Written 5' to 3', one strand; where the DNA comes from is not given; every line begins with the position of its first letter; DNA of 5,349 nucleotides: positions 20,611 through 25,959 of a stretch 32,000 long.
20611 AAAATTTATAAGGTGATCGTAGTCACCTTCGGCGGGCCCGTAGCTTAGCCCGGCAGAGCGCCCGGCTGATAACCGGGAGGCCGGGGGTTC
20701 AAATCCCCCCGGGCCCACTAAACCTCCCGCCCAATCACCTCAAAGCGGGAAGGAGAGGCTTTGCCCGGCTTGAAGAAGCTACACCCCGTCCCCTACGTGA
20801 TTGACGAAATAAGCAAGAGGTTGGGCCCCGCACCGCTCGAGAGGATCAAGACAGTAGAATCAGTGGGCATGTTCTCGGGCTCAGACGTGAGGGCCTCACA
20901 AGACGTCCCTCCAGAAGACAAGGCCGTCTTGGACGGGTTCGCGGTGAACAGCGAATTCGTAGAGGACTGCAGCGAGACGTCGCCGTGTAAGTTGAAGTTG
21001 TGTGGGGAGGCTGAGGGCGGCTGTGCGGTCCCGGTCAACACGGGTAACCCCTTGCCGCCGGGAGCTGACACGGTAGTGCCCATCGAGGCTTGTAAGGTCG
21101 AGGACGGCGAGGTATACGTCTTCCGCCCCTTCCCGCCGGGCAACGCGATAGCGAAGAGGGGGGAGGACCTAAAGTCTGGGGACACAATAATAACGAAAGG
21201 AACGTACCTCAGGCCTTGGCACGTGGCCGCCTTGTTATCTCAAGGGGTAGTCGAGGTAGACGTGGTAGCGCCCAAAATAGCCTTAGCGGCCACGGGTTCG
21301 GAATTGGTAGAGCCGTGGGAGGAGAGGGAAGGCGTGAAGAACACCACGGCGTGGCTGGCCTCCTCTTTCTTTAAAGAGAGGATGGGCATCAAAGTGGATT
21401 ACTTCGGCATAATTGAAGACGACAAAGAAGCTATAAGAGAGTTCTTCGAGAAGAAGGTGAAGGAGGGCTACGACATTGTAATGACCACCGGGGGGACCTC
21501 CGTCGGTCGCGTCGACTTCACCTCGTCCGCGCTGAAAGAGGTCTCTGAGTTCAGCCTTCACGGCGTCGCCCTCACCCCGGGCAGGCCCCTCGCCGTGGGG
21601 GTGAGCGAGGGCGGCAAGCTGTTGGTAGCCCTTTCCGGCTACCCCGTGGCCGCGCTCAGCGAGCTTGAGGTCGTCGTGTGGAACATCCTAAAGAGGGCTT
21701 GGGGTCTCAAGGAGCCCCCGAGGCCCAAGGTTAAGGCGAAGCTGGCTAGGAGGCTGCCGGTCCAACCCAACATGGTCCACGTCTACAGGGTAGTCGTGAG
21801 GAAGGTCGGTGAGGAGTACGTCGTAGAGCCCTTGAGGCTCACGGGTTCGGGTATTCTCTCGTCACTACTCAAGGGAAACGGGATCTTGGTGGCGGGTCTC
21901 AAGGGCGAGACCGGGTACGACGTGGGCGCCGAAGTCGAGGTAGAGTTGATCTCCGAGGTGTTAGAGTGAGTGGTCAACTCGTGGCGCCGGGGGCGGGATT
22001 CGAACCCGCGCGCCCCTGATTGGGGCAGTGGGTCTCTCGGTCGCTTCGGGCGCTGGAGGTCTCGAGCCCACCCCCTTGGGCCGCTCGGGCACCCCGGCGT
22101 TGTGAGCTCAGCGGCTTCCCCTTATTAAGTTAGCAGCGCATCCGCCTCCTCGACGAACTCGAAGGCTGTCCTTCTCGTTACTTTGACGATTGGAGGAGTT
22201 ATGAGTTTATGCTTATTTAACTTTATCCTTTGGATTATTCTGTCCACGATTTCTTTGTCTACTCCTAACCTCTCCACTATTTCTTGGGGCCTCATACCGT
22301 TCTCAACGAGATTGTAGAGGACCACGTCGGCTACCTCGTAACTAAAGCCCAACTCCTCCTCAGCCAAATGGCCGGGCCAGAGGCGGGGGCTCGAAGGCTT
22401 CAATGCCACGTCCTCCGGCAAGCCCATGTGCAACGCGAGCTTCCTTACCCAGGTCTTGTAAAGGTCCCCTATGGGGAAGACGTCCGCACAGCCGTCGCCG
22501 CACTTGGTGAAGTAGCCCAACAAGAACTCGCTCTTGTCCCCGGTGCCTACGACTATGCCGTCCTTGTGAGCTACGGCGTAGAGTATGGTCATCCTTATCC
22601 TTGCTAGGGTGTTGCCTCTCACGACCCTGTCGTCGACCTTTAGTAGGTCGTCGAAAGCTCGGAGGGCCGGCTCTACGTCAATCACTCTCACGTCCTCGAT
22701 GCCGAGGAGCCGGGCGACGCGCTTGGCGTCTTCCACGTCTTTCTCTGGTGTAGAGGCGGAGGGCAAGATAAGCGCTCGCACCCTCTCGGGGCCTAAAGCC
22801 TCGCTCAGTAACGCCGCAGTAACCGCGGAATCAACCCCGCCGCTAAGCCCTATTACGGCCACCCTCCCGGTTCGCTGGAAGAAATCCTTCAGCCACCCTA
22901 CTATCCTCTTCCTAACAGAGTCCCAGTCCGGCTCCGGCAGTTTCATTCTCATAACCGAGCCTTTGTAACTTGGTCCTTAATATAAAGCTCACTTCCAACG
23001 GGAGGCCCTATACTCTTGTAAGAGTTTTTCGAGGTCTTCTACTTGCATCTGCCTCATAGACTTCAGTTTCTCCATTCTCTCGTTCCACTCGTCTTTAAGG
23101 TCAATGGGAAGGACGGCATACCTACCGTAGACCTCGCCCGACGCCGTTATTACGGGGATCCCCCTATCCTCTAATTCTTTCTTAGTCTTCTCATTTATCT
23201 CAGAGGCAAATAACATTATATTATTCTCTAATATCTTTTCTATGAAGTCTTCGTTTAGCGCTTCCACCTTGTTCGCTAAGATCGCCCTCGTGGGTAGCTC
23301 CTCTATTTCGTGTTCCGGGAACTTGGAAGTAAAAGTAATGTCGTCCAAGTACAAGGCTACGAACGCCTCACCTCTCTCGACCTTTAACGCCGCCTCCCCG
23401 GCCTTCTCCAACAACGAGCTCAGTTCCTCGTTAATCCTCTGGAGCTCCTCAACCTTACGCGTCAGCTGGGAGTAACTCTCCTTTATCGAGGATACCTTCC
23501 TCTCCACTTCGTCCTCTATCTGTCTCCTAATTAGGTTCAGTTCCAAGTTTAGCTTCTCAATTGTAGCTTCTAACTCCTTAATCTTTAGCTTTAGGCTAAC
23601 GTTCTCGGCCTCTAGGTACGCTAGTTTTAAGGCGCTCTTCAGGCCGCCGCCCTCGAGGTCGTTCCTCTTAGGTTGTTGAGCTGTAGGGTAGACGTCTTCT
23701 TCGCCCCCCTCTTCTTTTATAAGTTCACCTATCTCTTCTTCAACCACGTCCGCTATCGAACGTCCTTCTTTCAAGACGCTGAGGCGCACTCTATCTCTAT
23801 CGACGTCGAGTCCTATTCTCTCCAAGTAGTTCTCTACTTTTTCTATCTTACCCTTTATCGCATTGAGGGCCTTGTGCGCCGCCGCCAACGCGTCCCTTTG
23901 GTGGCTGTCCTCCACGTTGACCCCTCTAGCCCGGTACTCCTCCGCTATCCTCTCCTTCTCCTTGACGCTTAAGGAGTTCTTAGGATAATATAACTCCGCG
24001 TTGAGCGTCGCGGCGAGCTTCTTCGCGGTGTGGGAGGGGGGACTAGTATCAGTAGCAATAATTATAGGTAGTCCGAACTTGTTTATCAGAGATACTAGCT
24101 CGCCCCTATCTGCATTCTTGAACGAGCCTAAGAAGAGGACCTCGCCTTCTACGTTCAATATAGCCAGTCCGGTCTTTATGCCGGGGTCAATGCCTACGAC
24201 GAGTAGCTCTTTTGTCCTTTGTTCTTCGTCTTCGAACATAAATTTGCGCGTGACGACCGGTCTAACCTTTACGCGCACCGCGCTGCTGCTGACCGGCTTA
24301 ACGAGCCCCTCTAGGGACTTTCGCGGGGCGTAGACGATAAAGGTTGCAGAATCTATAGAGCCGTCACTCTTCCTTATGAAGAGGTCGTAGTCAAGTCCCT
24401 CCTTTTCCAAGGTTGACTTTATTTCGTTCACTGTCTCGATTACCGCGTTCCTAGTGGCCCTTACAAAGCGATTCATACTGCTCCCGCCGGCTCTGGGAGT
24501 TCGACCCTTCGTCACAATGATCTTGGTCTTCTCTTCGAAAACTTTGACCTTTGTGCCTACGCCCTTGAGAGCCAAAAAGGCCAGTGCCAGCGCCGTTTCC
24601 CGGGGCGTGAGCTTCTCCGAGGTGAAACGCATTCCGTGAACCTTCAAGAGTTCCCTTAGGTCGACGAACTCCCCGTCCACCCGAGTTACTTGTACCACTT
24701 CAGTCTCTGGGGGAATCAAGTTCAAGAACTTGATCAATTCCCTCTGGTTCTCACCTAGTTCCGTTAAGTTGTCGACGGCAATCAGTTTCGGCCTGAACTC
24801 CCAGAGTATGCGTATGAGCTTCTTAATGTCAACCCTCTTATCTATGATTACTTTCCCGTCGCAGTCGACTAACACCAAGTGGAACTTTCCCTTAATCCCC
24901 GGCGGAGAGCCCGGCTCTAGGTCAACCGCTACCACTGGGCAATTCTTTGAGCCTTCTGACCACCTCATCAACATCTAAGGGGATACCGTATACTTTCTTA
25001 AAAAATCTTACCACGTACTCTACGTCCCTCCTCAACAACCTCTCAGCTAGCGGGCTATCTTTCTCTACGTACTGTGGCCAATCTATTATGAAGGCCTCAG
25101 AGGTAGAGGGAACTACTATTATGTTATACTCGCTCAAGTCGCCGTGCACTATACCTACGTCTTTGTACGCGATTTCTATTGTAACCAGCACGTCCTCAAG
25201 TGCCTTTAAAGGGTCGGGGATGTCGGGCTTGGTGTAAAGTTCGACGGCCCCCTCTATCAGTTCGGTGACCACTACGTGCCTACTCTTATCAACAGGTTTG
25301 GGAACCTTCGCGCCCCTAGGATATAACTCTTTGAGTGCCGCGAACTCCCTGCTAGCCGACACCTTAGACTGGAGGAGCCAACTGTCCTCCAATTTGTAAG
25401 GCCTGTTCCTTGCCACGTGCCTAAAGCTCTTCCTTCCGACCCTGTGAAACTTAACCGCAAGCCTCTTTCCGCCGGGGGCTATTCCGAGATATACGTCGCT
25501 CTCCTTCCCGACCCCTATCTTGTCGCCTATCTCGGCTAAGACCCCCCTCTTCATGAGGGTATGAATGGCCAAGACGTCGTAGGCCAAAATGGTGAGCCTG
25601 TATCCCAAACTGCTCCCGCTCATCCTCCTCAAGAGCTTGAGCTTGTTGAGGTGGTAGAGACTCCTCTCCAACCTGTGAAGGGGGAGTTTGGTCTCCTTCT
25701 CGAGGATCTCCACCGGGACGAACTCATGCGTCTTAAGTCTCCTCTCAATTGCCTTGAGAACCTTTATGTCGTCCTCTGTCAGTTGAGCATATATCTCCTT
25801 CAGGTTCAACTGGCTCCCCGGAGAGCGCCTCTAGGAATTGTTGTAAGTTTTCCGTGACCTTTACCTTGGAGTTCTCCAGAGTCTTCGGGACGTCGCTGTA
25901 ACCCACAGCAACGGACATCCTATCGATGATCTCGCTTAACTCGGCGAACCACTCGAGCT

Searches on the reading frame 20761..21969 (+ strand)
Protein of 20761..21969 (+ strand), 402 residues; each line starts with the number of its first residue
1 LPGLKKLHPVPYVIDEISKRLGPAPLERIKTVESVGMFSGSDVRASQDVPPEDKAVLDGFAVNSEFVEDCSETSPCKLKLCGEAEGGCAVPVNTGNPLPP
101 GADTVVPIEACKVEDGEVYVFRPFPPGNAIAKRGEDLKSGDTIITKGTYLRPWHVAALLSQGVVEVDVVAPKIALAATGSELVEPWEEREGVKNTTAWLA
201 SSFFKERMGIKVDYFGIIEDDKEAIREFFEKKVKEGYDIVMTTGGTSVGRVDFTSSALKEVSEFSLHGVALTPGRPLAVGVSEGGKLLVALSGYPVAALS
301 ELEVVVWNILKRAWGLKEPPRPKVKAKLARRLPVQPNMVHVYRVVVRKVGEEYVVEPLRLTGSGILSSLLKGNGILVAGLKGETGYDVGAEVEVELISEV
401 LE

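Call 69: search_protein_families(library=pfam, proteins=[window:20761-21969:+], max_evalue=0.001)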
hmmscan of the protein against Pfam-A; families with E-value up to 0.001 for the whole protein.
window:20761-21969:+ (402 aa): 3 families
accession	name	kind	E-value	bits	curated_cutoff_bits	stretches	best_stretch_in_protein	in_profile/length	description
PF03453.22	MoeA_N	-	1.1e-30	106.9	30.8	1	26-162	19-160/160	MoeA N-terminal region (domain I and II)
PF00994.29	MoCF_biosynth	-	1.9e-20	73.5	26.6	1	177-310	4-142/144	Probable molybdopterin binding domain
PF03454.20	MoeA_C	-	2.9e-12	47.1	22.1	1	325-396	1-71/72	MoeA C-terminal region (domain IV)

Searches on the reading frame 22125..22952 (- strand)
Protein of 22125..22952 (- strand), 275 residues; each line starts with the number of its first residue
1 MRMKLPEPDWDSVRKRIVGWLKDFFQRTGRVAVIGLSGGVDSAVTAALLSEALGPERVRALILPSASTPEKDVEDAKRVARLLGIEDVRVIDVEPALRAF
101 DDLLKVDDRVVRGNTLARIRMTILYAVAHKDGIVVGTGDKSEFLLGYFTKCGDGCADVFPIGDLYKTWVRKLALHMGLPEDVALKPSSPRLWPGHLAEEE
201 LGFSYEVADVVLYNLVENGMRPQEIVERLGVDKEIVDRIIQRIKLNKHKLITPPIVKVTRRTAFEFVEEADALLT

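Call 69: search_protein_families(library=pfam, proteins=[window:22125-22952:-], max_evalue=0.001)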
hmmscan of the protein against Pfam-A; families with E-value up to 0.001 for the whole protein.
window:22125-22952:- (275 aa): 4 families
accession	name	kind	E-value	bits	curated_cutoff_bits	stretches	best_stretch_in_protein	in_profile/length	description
PF02540.23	NAD_synthase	-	1.5e-66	224.5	21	1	15-252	3-241/242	NAD synthase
PF03054.22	tRNA_Me_trans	-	3.8e-09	36.9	20.6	1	33-92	4-71/202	tRNA methyl transferase HUP domain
PF00733.27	Asn_synthase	-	1.5e-05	25.3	21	1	35-134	23-120/354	Asparagine synthase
PF06508.19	QueC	-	0.00059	19.8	22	0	32-94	2-61/210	Queuosine biosynthesis protein QueC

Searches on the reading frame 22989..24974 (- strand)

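Call 93: search_protein_families(library=pfam, proteins=[window:22989-24974:-], max_evalue=0.001)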
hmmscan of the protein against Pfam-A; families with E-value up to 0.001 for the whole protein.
window:22989-24974:- (661 aa): 1 family
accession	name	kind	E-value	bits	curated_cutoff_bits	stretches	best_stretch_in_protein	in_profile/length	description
PF04312.18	DUF460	-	1.2e-45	155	28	1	228-366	2-135/135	Protein of unknown function (DUF460)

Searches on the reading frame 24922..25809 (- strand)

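Call 93: search_protein_families(library=pfam, proteins=[window:24922-25809:-], max_evalue=0.001)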
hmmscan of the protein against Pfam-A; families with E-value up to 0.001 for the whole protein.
window:24922-25809:- (295 aa): 5 families
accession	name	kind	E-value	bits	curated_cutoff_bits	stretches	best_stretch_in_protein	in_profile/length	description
PF01163.29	RIO1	-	4.7e-45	153.9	22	1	105-279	1-183/187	RIO domain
PF09202.17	Rio2_N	-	5.7e-19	68.6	27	1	8-88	2-82/82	Rio2, N-terminal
PF17667.7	Pkinase_fungal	-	3.5e-06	26.4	24.1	1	186-243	274-335/387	Fungal protein kinase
PF01636.29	APH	-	9.1e-05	22.8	23.2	0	192-244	138-194/239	Phosphotransferase enzyme family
PF19974.5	TCAD9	-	0.0002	21.1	40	1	184-245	264-322/429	Ternary complex associated domain 9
